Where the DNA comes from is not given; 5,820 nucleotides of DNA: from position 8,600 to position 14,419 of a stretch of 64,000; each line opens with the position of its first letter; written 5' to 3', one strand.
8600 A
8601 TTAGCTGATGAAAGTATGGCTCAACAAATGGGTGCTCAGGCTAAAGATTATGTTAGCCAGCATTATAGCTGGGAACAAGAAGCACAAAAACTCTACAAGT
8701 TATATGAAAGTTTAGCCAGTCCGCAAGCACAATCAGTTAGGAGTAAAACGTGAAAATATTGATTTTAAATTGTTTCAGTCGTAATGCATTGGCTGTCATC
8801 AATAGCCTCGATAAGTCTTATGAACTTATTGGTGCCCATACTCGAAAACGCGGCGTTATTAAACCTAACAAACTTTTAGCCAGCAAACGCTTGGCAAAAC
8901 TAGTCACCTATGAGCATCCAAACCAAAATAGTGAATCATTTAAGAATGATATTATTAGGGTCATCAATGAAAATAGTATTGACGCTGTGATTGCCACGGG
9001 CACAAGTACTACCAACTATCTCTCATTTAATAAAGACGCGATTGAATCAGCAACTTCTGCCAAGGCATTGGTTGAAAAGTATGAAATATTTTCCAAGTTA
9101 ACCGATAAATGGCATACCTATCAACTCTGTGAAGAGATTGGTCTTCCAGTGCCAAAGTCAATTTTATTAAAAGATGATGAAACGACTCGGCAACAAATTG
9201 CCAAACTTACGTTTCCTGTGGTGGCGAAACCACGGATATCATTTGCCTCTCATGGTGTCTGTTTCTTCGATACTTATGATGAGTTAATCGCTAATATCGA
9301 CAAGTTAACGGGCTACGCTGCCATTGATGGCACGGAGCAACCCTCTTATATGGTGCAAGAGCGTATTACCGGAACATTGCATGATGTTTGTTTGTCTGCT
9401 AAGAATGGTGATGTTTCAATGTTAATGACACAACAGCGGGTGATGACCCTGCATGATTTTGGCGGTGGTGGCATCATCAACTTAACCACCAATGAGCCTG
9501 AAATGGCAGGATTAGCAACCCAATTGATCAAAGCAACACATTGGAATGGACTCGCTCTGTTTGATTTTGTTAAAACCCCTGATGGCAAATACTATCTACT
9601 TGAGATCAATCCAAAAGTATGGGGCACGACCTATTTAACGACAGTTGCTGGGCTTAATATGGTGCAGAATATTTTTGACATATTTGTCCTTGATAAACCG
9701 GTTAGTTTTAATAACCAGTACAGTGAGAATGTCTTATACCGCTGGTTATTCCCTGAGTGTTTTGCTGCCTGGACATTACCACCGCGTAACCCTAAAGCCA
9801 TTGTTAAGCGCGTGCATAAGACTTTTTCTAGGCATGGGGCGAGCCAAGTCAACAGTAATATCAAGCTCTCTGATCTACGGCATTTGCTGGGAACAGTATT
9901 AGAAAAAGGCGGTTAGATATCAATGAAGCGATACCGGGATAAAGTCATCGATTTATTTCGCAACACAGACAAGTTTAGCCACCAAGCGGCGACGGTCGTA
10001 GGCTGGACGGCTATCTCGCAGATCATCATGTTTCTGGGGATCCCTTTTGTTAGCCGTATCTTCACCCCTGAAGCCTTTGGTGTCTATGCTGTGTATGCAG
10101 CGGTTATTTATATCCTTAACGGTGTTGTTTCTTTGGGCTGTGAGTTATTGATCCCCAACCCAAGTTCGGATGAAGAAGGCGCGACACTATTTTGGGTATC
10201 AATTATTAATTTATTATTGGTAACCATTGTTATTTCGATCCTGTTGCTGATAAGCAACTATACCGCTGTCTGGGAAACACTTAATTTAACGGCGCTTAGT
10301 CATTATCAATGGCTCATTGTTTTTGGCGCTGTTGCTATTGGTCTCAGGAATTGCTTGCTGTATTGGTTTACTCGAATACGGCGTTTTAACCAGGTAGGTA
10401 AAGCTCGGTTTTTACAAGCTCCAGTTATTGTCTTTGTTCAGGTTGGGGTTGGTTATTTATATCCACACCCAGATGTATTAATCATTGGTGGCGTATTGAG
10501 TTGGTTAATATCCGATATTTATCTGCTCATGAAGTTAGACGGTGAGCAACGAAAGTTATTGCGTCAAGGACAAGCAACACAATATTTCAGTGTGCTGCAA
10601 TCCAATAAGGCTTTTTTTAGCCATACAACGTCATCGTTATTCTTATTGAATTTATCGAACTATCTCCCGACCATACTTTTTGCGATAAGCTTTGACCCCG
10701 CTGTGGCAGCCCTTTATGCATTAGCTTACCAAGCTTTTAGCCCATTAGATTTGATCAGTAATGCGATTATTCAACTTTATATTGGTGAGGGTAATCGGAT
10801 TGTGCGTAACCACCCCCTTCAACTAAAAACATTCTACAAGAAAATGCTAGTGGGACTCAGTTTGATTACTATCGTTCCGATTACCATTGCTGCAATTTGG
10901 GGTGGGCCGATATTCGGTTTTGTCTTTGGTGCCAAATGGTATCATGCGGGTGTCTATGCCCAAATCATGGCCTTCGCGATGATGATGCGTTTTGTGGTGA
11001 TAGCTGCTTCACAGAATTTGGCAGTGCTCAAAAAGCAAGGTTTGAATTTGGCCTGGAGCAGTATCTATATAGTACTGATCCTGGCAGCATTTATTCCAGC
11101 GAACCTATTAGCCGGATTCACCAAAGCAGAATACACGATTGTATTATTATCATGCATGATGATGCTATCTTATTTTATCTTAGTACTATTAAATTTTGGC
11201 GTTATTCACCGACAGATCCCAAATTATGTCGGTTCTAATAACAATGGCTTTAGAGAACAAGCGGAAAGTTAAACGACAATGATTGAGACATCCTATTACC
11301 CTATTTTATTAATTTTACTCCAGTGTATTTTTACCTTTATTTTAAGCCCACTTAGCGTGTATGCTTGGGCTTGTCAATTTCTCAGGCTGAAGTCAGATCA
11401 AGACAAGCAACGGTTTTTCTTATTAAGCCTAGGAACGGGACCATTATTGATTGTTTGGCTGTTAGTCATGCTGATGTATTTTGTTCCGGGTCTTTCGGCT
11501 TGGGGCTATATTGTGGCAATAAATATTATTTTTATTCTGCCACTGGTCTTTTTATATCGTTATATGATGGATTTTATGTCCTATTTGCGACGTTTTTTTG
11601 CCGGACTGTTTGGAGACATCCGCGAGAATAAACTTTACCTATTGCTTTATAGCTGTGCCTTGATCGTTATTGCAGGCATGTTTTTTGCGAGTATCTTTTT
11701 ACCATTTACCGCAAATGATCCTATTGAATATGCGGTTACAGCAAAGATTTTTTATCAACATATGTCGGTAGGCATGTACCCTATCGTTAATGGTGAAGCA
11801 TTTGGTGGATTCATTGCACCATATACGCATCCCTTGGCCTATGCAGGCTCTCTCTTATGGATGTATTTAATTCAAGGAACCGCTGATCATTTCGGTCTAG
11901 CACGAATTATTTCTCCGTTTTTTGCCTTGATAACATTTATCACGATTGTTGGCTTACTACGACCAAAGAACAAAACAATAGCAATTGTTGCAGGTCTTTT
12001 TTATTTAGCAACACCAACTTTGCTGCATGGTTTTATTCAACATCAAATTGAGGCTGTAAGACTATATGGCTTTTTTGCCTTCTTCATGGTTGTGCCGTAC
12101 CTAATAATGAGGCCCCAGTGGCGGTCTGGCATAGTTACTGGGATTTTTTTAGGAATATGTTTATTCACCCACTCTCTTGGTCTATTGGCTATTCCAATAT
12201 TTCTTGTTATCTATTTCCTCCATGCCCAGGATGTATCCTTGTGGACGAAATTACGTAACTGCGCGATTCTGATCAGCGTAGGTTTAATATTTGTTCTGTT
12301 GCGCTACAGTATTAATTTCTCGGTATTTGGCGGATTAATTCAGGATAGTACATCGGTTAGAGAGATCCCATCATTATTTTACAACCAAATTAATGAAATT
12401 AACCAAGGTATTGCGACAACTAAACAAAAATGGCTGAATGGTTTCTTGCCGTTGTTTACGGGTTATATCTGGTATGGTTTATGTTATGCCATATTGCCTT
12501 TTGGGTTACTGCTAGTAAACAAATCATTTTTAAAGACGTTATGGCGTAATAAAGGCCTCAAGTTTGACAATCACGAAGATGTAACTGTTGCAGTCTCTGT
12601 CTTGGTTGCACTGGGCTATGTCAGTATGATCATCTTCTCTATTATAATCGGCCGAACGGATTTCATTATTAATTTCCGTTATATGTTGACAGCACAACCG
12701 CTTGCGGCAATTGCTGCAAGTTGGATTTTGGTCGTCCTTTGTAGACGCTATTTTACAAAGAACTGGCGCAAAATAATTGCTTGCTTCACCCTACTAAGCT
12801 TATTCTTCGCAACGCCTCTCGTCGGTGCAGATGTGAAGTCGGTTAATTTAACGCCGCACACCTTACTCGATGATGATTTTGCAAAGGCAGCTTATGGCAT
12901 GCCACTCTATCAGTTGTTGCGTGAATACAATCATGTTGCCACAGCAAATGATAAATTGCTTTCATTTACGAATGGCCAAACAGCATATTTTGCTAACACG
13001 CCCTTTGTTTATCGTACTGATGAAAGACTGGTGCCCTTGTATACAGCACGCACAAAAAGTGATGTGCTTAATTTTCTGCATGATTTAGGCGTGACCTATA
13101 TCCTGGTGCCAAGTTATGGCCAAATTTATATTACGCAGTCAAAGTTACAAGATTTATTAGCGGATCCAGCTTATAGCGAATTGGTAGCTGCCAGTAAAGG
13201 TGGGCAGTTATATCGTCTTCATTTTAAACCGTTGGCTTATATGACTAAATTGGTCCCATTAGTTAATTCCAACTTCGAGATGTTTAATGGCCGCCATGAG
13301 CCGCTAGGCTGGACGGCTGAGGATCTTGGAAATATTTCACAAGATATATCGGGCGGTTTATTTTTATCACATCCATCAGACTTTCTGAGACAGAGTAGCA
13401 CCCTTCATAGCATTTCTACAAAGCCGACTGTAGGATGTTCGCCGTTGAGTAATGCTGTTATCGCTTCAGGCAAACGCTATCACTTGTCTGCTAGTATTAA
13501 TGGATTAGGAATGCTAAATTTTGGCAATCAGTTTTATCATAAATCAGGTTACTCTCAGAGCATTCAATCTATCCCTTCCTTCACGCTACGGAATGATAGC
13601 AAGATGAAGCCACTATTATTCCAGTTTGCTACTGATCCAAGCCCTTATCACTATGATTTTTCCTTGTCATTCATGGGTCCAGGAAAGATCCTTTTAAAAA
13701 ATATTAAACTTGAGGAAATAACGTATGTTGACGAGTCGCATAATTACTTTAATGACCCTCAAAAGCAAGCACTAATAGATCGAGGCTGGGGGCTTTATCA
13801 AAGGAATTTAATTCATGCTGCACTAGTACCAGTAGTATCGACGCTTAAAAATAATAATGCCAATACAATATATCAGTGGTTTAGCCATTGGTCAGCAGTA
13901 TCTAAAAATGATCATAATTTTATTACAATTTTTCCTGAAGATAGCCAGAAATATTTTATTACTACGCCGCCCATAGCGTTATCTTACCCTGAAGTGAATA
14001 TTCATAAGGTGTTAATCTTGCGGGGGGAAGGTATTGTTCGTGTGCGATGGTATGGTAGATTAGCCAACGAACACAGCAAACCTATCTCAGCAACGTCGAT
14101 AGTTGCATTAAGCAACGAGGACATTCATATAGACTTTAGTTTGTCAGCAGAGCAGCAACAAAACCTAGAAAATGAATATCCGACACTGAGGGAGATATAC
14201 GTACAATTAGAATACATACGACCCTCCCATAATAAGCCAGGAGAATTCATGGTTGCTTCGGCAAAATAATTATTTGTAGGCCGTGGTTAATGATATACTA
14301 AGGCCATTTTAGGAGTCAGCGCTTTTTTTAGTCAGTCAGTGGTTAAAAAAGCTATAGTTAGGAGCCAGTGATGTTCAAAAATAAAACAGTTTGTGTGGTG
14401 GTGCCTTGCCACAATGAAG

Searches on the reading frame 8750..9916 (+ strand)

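Call 7: search_protein_families(library=pfam, proteins=[window:8750-9916:+])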
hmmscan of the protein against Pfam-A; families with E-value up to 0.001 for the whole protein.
window:8750-9916:+ (388 aa): 6 families
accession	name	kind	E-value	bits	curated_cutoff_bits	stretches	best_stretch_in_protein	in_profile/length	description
PF02655.19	ATP-grasp_3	-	4.5e-14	53.3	23.2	1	118-292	2-159/160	ATP-grasp domain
PF15632.11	ATPgrasp_Ter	-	6.1e-08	32.9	29.1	1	198-312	3-108/131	ATP-grasp in the biosynthetic pathway with Ter operon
PF07478.18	Dala_Dala_lig_C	-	8.6e-06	25.8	24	0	127-189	2-71/204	D-ala D-ala ligase C-terminus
PF08443.16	RimK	-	2e-05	24.7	21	1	118-309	2-185/188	RimK-like ATP-grasp domain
PF02786.22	CPSase_L_D2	-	4.9e-05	23.4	19.8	1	119-307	1-198/211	Carbamoyl-phosphate synthase L chain, ATP binding domain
PF14397.11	ATPgrasp_ST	-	0.00024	20.8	31.4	0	106-206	8-120/278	Sugar-transfer associated ATP-grasp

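Call 36: search_protein_families(library=ncbifam, proteins=[window:8750-9916:+], max_evalue=0.0001)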
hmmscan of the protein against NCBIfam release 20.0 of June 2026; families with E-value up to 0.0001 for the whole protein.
window:8750-9916:+ (388 aa): 19 families
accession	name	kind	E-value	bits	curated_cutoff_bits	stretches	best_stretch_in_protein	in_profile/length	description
NF009402.0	PRK12767.1-1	equivalog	1.7e-26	92.8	218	1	53-331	50-316/329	carbamoyl phosphate synthase-like protein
NF005315.0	PRK06849.1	equivalog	3.6e-21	75.6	406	1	45-291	45-277/389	hypothetical protein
NF009405.0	PRK12767.1-4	equivalog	3.6e-19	68.9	390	1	54-329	48-305/320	carbamoyl phosphate synthase-like protein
NF009404.0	PRK12767.1-3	equivalog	1e-17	64.1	316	1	54-311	47-305/344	carbamoyl phosphate synthase-like protein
NF009406.0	PRK12767.1-5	equivalog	6.5e-17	61.6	271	1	43-329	38-310/327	carbamoyl phosphate synthase-like protein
TIGR00768.1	rimK_fam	subfamily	2.5e-10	40.2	143.4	1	106-310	74-274/276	RimK family alpha-L-glutamate ligase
TIGR01205.1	D_ala_D_alaTIGR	subfamily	2.3e-09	36.7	245.65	0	118-189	105-181/318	D-alanine--D-alanine ligase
NF009403.0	PRK12767.1-2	equivalog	7e-09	35.3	286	1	1-179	1-168/342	carbamoyl phosphate synthase-like protein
NF002378.0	PRK01372.1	subfamily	1e-07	31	243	1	119-189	100-169/305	D-alanine--D-alanine ligase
TIGR02144.1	LysX_arch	equivalog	1.7e-07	30.6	275.6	1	105-212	73-177/281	lysine biosynthesis protein LysX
NF002563.0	PRK02186.1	subfamily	9.4e-07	27.4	625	1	119-212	107-194/890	argininosuccinate lyase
TIGR04185.1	ATPgraspMvdC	equivalog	1.9e-06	27.3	425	0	270-292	275-298/318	MvdC family ATP-grasp ribosomal peptide maturase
TIGR04184.1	ATPgraspMvdD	equivalog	2.1e-06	27.1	475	0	108-167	112-171/321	MvdD family ATP-grasp ribosomal peptide maturase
NF053643.1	Ddl_archaea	equivalog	4.4e-06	25.9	500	0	249-311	230-294/367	putative pseudomurein biosynthesis ATP-grasp protein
TIGR01369.1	CPSaseII_lrg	equivalog_domain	4.9e-06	24.5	1027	0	68-189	73-197/1052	carbamoyl-phosphate synthase (glutamine-hydrolyzing) large subunit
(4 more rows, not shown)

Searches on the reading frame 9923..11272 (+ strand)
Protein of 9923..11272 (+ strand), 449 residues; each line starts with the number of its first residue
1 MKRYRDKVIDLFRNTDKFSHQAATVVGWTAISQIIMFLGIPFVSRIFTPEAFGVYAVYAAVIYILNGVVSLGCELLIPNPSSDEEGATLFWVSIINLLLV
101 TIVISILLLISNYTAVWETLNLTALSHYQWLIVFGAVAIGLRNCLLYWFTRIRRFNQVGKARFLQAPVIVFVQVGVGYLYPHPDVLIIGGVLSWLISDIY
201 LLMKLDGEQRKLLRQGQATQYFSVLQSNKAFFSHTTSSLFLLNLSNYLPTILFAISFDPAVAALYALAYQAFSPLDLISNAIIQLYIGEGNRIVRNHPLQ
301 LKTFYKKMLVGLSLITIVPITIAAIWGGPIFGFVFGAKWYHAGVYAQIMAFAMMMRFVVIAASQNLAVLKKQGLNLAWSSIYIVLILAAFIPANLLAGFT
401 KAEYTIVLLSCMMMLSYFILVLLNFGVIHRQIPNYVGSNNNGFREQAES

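Call 7: search_protein_families(library=pfam, proteins=[window:9923-11272:+])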
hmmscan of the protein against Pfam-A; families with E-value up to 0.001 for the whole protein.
window:9923-11272:+ (449 aa): 2 families
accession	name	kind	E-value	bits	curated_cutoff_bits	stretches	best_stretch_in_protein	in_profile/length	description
PF13440.11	Polysacc_synt_3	-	1.3e-13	51.3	23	1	43-341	2-290/293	Polysaccharide biosynthesis protein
PF01943.22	Polysacc_synt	-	5.6e-08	33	28.2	1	29-284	12-263/274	Polysaccharide biosynthesis protein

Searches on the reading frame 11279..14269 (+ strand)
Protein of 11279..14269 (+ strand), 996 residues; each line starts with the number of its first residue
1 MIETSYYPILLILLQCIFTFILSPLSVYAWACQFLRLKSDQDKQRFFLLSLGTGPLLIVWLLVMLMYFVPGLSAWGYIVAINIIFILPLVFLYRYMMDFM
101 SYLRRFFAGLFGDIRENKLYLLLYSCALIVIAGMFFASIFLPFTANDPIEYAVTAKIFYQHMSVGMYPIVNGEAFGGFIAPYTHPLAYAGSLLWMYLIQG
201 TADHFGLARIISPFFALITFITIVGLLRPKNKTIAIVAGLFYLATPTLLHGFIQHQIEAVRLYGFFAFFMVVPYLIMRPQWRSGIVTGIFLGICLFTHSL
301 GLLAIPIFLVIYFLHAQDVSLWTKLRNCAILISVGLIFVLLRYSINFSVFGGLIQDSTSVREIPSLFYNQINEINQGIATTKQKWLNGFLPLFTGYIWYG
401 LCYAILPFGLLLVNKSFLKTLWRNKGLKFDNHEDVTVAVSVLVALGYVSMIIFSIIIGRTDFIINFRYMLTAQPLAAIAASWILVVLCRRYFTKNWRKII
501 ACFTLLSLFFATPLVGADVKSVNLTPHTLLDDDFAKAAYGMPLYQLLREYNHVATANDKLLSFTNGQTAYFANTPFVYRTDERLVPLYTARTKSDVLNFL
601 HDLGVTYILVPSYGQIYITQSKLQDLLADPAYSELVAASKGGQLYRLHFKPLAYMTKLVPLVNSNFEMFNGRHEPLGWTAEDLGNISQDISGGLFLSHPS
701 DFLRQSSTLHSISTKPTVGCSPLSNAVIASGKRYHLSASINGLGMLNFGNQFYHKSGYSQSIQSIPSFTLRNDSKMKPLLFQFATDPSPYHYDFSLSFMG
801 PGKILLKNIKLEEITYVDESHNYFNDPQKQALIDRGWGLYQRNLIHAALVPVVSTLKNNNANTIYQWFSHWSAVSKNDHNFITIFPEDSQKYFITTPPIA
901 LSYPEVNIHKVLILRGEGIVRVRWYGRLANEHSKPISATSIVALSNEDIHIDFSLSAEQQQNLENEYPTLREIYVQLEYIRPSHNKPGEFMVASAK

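Call 7: search_protein_families(library=pfam, proteins=[window:11279-14269:+])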
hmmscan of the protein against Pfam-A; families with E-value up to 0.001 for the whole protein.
window:11279-14269:+ (996 aa): 0 families

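Call 20: search_protein_families(library=pfam, proteins=[window:11279-14269:+], max_evalue=5)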
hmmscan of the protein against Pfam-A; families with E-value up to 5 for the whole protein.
window:11279-14269:+ (996 aa): 1 family
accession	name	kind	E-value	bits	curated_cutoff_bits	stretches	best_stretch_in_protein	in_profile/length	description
PF03909.22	BSD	-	0.18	12.3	24.6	1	953-977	5-31/58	BSD domain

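Call 58: search_solved_structures(query=window:11279-14269:+, max_evalue=1)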
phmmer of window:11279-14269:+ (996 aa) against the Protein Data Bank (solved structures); distinct sequences matched with E-value up to 1: 0.
